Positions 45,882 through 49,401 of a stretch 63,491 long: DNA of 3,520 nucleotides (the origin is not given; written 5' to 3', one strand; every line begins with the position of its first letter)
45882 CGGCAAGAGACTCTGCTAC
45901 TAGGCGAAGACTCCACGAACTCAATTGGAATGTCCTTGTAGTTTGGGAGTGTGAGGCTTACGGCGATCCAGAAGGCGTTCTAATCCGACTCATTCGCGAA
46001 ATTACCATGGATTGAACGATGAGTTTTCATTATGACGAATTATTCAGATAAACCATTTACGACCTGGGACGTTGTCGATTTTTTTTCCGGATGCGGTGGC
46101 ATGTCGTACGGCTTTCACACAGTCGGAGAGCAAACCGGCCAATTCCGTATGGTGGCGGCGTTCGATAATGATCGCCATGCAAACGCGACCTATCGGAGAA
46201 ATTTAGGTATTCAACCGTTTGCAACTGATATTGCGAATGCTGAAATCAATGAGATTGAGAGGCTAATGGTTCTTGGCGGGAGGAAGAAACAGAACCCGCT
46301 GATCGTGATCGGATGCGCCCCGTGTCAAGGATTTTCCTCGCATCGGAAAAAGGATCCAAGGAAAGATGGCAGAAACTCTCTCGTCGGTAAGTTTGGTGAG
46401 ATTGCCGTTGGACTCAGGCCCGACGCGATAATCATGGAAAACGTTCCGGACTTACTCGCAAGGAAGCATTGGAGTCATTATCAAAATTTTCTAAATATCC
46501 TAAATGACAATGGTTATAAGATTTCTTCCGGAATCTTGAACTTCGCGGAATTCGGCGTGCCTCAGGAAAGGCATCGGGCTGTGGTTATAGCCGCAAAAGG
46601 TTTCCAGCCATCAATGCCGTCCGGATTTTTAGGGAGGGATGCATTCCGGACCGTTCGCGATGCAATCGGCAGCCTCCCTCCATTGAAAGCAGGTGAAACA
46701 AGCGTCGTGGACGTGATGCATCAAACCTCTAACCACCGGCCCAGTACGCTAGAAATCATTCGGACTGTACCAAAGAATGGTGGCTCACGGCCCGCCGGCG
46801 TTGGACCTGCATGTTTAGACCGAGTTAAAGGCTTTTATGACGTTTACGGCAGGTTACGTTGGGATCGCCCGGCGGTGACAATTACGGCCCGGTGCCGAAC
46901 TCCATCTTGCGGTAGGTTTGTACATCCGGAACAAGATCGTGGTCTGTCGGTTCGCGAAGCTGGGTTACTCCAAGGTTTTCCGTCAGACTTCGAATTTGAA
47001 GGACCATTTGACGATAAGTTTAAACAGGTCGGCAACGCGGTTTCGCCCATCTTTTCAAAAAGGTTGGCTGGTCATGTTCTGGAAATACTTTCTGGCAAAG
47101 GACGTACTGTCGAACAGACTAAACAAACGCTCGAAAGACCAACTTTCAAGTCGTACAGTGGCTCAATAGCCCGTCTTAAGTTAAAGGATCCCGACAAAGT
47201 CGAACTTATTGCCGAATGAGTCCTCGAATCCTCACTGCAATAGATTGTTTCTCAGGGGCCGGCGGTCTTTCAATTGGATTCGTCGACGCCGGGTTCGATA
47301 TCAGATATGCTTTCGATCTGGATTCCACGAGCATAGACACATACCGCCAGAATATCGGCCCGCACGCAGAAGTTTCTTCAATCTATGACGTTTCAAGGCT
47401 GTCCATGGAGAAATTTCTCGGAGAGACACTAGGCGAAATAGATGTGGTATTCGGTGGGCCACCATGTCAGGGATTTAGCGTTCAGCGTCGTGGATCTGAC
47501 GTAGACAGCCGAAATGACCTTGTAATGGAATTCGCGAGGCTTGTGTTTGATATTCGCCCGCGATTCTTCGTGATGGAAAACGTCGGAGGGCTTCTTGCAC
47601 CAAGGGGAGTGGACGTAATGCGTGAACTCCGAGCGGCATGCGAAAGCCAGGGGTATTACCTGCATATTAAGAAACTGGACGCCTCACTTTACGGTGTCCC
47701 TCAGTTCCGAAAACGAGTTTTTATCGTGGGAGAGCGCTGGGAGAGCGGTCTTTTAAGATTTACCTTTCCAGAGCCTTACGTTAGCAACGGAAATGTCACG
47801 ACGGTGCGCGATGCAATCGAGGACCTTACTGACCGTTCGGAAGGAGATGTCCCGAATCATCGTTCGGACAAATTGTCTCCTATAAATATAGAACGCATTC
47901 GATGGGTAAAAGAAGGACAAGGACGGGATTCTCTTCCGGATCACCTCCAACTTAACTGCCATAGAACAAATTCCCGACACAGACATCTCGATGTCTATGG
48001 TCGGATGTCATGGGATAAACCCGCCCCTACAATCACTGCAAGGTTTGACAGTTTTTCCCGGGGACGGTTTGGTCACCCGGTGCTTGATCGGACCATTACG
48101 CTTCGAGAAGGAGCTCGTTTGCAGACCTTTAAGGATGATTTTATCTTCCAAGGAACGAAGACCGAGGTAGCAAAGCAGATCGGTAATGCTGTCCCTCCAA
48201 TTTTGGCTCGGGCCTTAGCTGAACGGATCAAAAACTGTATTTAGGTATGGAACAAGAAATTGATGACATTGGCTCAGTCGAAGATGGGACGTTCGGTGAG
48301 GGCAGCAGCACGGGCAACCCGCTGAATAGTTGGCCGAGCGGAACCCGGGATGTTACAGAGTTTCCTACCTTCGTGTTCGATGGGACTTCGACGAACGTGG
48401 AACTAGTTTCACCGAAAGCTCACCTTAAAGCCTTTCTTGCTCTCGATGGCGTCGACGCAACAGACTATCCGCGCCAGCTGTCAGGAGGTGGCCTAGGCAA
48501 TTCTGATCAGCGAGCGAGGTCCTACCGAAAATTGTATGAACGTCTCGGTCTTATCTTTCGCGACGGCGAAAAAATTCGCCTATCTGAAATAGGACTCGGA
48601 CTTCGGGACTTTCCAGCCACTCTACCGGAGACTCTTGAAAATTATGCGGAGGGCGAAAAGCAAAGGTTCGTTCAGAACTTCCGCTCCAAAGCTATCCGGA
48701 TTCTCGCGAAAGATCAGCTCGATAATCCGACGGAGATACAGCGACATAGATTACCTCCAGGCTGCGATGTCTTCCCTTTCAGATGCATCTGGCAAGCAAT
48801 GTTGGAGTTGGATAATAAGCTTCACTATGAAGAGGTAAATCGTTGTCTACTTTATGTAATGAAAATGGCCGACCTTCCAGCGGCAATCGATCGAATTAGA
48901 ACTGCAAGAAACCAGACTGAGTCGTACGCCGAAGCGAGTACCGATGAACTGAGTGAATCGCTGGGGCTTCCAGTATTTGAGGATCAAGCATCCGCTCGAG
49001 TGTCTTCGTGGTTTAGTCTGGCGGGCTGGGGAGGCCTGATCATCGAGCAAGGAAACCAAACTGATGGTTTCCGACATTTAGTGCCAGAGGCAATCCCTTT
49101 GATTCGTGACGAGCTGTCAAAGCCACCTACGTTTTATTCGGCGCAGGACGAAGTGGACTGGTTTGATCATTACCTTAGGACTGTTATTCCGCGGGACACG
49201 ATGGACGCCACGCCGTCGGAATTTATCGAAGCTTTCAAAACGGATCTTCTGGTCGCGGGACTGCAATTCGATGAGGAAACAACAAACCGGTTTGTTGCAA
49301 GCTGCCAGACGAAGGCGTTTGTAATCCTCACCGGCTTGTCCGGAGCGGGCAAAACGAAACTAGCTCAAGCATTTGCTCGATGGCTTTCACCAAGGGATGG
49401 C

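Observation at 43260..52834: Lower-GC defence island splitting a pectin/rhamnose regulon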

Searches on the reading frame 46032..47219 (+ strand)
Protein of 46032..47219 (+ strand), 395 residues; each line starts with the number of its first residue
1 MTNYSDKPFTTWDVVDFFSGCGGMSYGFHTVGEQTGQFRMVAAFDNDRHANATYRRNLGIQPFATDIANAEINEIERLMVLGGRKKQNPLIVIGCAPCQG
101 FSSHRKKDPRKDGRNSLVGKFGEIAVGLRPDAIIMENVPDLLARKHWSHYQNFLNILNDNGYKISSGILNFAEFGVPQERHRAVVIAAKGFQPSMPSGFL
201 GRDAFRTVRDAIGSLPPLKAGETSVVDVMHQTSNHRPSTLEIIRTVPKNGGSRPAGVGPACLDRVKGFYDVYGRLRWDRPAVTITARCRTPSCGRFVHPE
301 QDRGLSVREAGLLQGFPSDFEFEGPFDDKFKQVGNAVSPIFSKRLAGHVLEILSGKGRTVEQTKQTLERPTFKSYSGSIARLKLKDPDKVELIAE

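Call 3: search_protein_families(library=pfam, proteins=[window:46032-47219:+], max_evalue=0.01)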
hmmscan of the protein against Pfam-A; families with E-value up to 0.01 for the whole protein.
window:46032-47219:+ (395 aa): 1 family
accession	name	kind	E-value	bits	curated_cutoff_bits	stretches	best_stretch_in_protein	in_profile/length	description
PF00145.23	DNA_methylase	-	4.1e-51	174.8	22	1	14-347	3-320/324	C-5 cytosine-specific DNA methylase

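Call 4: search_protein_families(library=padloc, proteins=[window:46032-47219:+], max_evalue=0.01)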
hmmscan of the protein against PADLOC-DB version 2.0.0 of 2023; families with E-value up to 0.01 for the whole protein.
window:46032-47219:+ (395 aa): 60 families (the best 25 are shown)
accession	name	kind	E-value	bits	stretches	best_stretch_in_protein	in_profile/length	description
PDLC03378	MTase_II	-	1.2e-84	282.6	1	13-361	4-338/344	Type II methyltransferase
PDLC03234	MTase_II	-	7.7e-68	227.4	2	13-230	6-217/375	Type II methyltransferase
PDLC00033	DruM2|DruM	-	2.4e-67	225.8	1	13-356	23-367/368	DNA cytosine methylase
PDLC03326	MTase_II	-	1.4e-58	197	2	14-234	7-234/412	Type II methyltransferase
PDLC03237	MTase_II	-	1.7e-48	163.3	2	14-189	796-969/1036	Type II methyltransferase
PDLC03272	MTase_II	-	1.1e-47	161.1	1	12-365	75-402/407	Type II methyltransferase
PDLC02656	DrmMII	-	1.9e-44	150.3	2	11-217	4-234/491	DrmMII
PDLC03225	MTase_II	-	1.7e-43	147.2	3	11-147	7-145/615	Type II methyltransferase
PDLC02649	DrmMII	-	2.3e-42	143.4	3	72-230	101-262/422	DrmMII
PDLC00030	DruM2|DruM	-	5.6e-41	139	2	13-188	7-184/380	DNA cytosine methylase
PDLC00026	DruM2|DruM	-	2.4e-40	137.1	1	14-367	7-332/336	DNA cytosine methylase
PDLC03279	MTase_II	-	1e-39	134.3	2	12-218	3-200/587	Type II methyltransferase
PDLC00027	DruM2|DruM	-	1.1e-37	128.3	2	13-187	13-170/361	DNA cytosine methylase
PDLC03270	MTase_II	-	1.8e-37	127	2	14-200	3-173/309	Type II methyltransferase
PDLC02650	DrmMII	-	7.7e-37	125.2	2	150-349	204-414/435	DrmMII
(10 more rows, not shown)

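Call 16: search_protein_families(library=ncbifam, proteins=[window:46032-47219:+], max_evalue=0.01)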
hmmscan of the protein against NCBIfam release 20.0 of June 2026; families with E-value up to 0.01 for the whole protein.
window:46032-47219:+ (395 aa): 2 families
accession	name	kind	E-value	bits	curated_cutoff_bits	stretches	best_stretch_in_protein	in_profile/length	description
TIGR00675.1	dcm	superfamily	1.3e-40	140.1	100.65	1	14-346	1-326/329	DNA (cytosine-5-)-methyltransferase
NF007772.0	PRK10458.1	subfamily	0.0043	15.7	710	0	7-74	84-150/472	DNA cytosine methylase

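Call 64: search_solved_structures(query=window:46032-47219:+, max_evalue=1e-10)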
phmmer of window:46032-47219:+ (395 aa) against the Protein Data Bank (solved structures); distinct sequences matched with E-value up to 1e-10: 41.
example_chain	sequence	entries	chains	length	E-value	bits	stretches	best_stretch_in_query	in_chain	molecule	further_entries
3pt9_A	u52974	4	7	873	1.6e-28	103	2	14-189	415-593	DNA (cytosine-5)-methyltransferase 1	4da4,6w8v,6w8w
3pt6_A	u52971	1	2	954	2e-28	102.6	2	14-189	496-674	DNA (cytosine-5)-methyltransferase 1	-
5guv_A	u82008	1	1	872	2.2e-28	102.5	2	14-189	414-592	DNA (cytosine-5)-methyltransferase 1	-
5wy1_A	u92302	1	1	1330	3e-28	102.1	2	14-189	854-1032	DNA (cytosine-5)-methyltransferase 1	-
3av4_A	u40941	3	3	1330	3.2e-28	102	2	14-189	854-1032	DNA (cytosine-5)-methyltransferase 1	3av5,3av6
9v36_A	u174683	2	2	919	6.8e-28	100.9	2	14-189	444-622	DNA (cytosine-5)-methyltransferase 1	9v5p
6x9i_A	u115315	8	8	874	1.5e-27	99.7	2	14-189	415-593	DNA (cytosine-5)-methyltransferase 1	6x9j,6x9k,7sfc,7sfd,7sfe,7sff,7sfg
5gut_A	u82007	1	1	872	1.6e-27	99.6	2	14-189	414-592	DNA (cytosine-5)-methyltransferase 1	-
7xi9_A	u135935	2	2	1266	1.9e-27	99.4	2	14-189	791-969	DNA (cytosine-5)-methyltransferase 1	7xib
8xqc_A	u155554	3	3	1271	1.9e-27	99.4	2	14-189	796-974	DNA (cytosine-5)-methyltransferase 1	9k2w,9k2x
3pta_A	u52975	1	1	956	2e-27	99.3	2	14-189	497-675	DNA (cytosine-5)-methyltransferase 1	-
3swr_A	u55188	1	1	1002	2.3e-27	99.1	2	14-189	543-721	DNA (cytosine-5)-methyltransferase 1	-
4yoc_A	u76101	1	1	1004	2.3e-27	99.1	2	14-189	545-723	DNA (cytosine-5)-methyltransferase 1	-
4wxx_A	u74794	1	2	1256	3.8e-27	98.4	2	14-189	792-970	DNA (cytosine-5)-methyltransferase 1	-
9z07_A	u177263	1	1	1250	4.6e-27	98.1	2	14-189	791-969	DNA (cytosine-5)-methyltransferase 1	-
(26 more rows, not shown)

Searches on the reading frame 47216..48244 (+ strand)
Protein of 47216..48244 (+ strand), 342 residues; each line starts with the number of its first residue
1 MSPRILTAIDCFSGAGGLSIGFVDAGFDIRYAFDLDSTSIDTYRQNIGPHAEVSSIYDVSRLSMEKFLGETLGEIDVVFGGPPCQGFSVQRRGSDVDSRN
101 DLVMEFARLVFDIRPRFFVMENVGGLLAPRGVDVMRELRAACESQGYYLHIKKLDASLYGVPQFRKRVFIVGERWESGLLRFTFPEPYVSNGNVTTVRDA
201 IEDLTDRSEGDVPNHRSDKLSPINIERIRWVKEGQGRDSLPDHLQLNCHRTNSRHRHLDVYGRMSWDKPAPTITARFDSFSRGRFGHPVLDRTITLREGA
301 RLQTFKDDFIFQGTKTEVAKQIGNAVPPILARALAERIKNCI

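Call 3: search_protein_families(library=pfam, proteins=[window:47216-48244:+], max_evalue=0.01)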
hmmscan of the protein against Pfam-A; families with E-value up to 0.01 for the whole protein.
window:47216-48244:+ (342 aa): 2 families
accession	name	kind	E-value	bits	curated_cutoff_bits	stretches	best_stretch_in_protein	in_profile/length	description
PF00145.23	DNA_methylase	-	1.4e-61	209.2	22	1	7-339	2-323/324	C-5 cytosine-specific DNA methylase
PF09445.16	Methyltransf_15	-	0.00013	22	22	1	8-92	4-89/165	RNA cap guanine-N2 methyltransferase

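Call 4: search_protein_families(library=padloc, proteins=[window:47216-48244:+], max_evalue=0.01)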
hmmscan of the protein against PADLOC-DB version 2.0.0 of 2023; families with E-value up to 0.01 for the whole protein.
window:47216-48244:+ (342 aa): 62 families (the best 25 are shown)
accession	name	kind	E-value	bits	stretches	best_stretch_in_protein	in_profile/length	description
PDLC03378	MTase_II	-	6.6e-98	326.2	1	6-341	3-329/344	Type II methyltransferase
PDLC00033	DruM2|DruM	-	2.2e-92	308.2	1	6-340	22-362/368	DNA cytosine methylase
PDLC03234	MTase_II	-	5.6e-92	306.9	2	6-207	5-205/375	Type II methyltransferase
PDLC03326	MTase_II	-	4.9e-82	274.3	1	7-340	6-374/412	Type II methyltransferase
PDLC03237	MTase_II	-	7.3e-67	224.1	2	7-174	795-969/1036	Type II methyltransferase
PDLC00026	DruM2|DruM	-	1.3e-59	200.5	1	6-341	5-317/336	DNA cytosine methylase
PDLC03272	MTase_II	-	7.2e-57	191.3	1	5-340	74-388/407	Type II methyltransferase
PDLC02648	DrmMII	-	7.7e-54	181.2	2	6-190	22-244/468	DrmMII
PDLC03225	MTase_II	-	2e-53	180.1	3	214-341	474-597/615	Type II methyltransferase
PDLC02650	DrmMII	-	8e-53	177.9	2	137-340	206-416/435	DrmMII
PDLC03279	MTase_II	-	8.6e-51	170.9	2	212-338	230-349/587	Type II methyltransferase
PDLC02656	DrmMII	-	5.1e-50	168.7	2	7-206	6-234/491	DrmMII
PDLC00027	DruM2|DruM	-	9.2e-48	161.4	2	7-190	13-187/361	DNA cytosine methylase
PDLC02649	DrmMII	-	4.4e-47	159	3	70-210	111-253/422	DrmMII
PDLC03270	MTase_II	-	4.3e-46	155.4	2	8-201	3-188/309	Type II methyltransferase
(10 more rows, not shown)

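Call 16: search_protein_families(library=ncbifam, proteins=[window:47216-48244:+], max_evalue=0.01)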
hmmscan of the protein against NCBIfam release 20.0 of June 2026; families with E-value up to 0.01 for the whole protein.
window:47216-48244:+ (342 aa): 2 families
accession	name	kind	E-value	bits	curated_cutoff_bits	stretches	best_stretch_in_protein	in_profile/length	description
TIGR00675.1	dcm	superfamily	8.1e-51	173.6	100.65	1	9-338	2-329/329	DNA (cytosine-5-)-methyltransferase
NF007772.0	PRK10458.1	subfamily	8.5e-06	24.6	710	1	7-148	90-253/472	DNA cytosine methylase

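Call 65: search_solved_structures(query=window:47216-48244:+, max_evalue=1e-10)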
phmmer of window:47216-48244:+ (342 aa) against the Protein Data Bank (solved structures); distinct sequences matched with E-value up to 1e-10: 43.
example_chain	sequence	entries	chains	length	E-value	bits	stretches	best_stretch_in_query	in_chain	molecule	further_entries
3g7u_A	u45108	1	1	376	5.2e-39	137.5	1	6-207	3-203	Cytosine-specific methyltransferase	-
1dct_A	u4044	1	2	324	5.3e-35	124.3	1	8-341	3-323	PROTEIN (MODIFICATION METHYLASE HAEIII)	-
3ubt_Y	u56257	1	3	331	1.4e-33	119.6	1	8-341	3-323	Modification methylase HaeIII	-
5guv_A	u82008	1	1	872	3e-33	118.5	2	6-187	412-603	DNA (cytosine-5)-methyltransferase 1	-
3pt9_A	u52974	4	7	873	3.7e-33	118.2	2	6-187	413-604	DNA (cytosine-5)-methyltransferase 1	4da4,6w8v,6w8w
3pt6_A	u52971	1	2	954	5.3e-33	117.7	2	6-187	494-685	DNA (cytosine-5)-methyltransferase 1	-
3av4_A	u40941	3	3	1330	1.8e-32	116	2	6-187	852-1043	DNA (cytosine-5)-methyltransferase 1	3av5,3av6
5gut_A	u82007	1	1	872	3.4e-32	115.1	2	6-187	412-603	DNA (cytosine-5)-methyltransferase 1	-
5wy1_A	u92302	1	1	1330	4.7e-32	114.6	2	6-187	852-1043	DNA (cytosine-5)-methyltransferase 1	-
6x9i_A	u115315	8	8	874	8.4e-31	110.5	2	6-187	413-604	DNA (cytosine-5)-methyltransferase 1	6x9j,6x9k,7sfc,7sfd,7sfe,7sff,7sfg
9v36_A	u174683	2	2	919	9.4e-31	110.3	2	6-187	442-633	DNA (cytosine-5)-methyltransferase 1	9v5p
3pta_A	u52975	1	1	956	1.1e-30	110.2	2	6-187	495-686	DNA (cytosine-5)-methyltransferase 1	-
3swr_A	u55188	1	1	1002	1.2e-30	109.9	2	6-187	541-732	DNA (cytosine-5)-methyltransferase 1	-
4yoc_A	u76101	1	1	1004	1.2e-30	109.9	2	6-187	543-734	DNA (cytosine-5)-methyltransferase 1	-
9mys_A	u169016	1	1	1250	2.2e-30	109.1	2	6-187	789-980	DNA (cytosine-5)-methyltransferase 1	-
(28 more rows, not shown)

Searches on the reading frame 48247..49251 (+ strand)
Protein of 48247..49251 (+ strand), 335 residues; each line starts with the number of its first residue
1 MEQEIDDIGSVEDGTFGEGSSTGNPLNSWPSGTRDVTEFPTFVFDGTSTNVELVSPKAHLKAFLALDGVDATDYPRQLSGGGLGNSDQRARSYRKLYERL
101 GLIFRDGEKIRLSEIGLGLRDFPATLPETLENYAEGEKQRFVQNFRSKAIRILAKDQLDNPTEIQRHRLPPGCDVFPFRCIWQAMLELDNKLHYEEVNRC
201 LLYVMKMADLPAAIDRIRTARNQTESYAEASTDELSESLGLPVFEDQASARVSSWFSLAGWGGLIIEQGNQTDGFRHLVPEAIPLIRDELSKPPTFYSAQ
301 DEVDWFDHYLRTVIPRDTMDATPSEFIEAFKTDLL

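Call 63: find_homologous_proteins(query=window:48247-49251:+, max_evalue=0.00001)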
Query window:48247-49251:+ (335 aa): 4 proteins with E <= 0.00001 among 2858 candidates.
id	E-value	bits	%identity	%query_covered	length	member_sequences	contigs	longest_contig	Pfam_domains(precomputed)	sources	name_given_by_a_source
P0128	5.8e-72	261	47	87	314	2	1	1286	-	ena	-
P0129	1.4e-66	243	45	85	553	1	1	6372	PF28529.1,PF00004.36,PF13401.13,PF07728.21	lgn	-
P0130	3.5e-44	170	36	88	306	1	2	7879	-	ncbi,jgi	jgi:hypothetical protein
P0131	1.3e-43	168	39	85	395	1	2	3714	-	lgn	-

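Call 77: predict_structure(alignment_id=A2)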
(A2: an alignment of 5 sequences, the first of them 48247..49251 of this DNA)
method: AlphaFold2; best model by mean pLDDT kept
length: 335 residues; sequences in the alignment: 5
mean_pLDDT: 62.7   pTM: 0.67
mean pLDDT of the five models: 62.7, 61.9, 60.9, 58.6, 57.7
residues with pLDDT >= 90: 35; 70-90: 115; 50-70: 72; < 50: 113
segments of 3 or more residues with pLDDT < 50: 1-55, 125-133, 159-168, 297-335
pLDDT, mean of each block of 10 residues (from residue 1): 28 24 33 36 37 49 78 73 59 67 75 69 49 54 71 65 42 75 95 88 83 94 85 90 73 73 71 78 91 60 40 38 40 36
secondary structure, 60 per line:
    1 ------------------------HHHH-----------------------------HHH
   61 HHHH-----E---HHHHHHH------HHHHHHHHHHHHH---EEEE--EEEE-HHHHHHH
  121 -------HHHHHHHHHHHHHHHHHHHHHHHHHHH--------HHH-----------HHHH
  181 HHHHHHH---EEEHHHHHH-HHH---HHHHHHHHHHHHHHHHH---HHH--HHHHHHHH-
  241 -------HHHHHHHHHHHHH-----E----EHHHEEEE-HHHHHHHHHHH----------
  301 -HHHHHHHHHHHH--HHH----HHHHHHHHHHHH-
elements in order: H25-28 H58-64 H74-80 H87-99 E103-106 E109-112 H114-120 H128-154 H177-187 E191-193 H194-199 H207-223 H232-239 H248-260 E275-278 H280-290 H302-313 H323-334

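Call 80: fold_search(model_id=the predicted structure, library=pdb)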
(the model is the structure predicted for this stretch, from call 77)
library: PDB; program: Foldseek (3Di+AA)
matches with E <= 10: 625; with E <= 0.001: 10
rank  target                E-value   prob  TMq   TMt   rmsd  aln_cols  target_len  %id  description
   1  5liq_A                2.7e-05  1.00  0.50  0.31   7.6       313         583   17  The structure of C160S,C508S,C578S mutant of Nt.BspD6I nicking endonuclease at 0.185 nm resolution . (released 2017-08-02)
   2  5lhc_B                6.2e-05  1.00  0.50  0.31   7.3       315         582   15  The structure of D456A mutant of Nt.BspD6I nicking endonuclease at 0.24 nm resolution . (released 2017-08-16)
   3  6qnz_A                1.2e-04  1.00  0.50  0.31   5.8       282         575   15  Crystal structure of the site-specific DNA nickase N.BspD6I E418A Mutant (released 2020-03-04)
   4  5hnh_A                1.5e-04  1.00  0.42  0.49   9.5       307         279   15  Crystal structure of pyrene- and phenanthrene-modified DNA in complex with the BpuJ1 endonuclease binding domain (released 2016-08-17)
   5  5liq_B                1.7e-04  1.00  0.50  0.31   7.5       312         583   16  The structure of C160S,C508S,C578S mutant of Nt.BspD6I nicking endonuclease at 0.185 nm resolution . (released 2017-08-02)
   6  2ewf                  2.2e-04  1.00  0.50  0.31   7.4       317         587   14  Crystal structure of the site-specific DNA nickase N.BspD6I (released 2006-11-21)
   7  5liz                  2.3e-04  1.00  0.47  0.29   6.2       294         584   15  The structure of Nt.BspD6I nicking endonuclease with all cysteines mutated by serine residues at 0.19 nm resolution . (released 2017-08-02)
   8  6qnz_B                2.3e-04  1.00  0.49  0.32   7.5       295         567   15  Crystal structure of the site-specific DNA nickase N.BspD6I E418A Mutant (released 2020-03-04)
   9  5lhc_A                2.3e-04  1.00  0.49  0.31   7.7       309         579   15  The structure of D456A mutant of Nt.BspD6I nicking endonuclease at 0.24 nm resolution . (released 2017-08-16)
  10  2vla_A                8.1e-04  1.00  0.42  0.48   7.8       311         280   14  Crystal structure of restriction endonuclease BpuJI recognition domain in complex with cognate DNA (released 2008-05-06)
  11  6on4_A                4.9e-02  0.21  0.12  0.18  20.1       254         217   12  Crystal structure of the GntR-type sialoregulator NanR from Escherichia coli, in complex with sialic acid (released 2020-07-08)
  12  1r7j                  6.1e-02  1.00  0.17  0.59   6.6        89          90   22  Crystal structure of the DNA-binding protein Sso10a from Sulfolobus solfataricus (released 2004-07-20)
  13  5a9j_D                7.9e-02  0.30  0.17  0.09  14.2       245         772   14  Crystal structure of the Helicase domain of human DNA polymerase theta, apo-form (released 2015-12-16)
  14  5a9j_B                8.8e-02  0.25  0.17  0.10  13.8       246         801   13  Crystal structure of the Helicase domain of human DNA polymerase theta, apo-form (released 2015-12-16)
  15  6wfq_D                1.1e-01  0.11  0.11  0.16  19.4       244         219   16  NanR dimer-DNA hetero-complex (released 2021-03-10)
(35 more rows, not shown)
